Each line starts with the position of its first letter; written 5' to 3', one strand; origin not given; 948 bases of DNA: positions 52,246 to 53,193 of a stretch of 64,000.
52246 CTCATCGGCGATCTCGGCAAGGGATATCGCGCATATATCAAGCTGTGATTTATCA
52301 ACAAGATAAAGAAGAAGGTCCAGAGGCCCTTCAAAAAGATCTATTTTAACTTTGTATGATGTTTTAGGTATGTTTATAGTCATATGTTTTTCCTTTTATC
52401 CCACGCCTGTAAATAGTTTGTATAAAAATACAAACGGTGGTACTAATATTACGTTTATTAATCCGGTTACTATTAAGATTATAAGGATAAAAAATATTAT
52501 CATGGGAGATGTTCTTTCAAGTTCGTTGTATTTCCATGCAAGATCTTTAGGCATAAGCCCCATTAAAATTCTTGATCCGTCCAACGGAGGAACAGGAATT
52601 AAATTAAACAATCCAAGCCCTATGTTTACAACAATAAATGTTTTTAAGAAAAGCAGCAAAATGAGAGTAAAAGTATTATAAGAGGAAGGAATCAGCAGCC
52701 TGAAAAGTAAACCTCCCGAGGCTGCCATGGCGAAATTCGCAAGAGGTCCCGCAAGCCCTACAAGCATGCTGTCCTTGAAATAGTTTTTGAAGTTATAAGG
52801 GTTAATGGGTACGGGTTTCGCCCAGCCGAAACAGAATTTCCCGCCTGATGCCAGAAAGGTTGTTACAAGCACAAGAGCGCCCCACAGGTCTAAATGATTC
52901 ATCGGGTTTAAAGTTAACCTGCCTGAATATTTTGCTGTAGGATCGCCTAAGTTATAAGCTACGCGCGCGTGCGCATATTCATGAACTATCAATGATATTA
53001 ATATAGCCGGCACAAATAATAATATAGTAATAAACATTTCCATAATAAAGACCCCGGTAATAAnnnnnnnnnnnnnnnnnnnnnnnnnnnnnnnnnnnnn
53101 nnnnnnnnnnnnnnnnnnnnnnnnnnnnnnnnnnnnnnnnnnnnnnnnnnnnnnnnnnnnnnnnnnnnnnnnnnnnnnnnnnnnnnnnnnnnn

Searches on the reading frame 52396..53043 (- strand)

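Call 64: search_protein_families(library=pfam, proteins=[window:52396-53043:-], max_evalue=0.001)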
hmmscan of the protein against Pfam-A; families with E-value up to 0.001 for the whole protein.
window:52396-53043:- (215 aa): 1 family
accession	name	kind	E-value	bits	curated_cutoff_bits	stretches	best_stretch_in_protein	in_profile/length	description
PF02163.28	Peptidase_M50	-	3e-12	46.8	27.2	1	10-188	2-219/221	Peptidase family M50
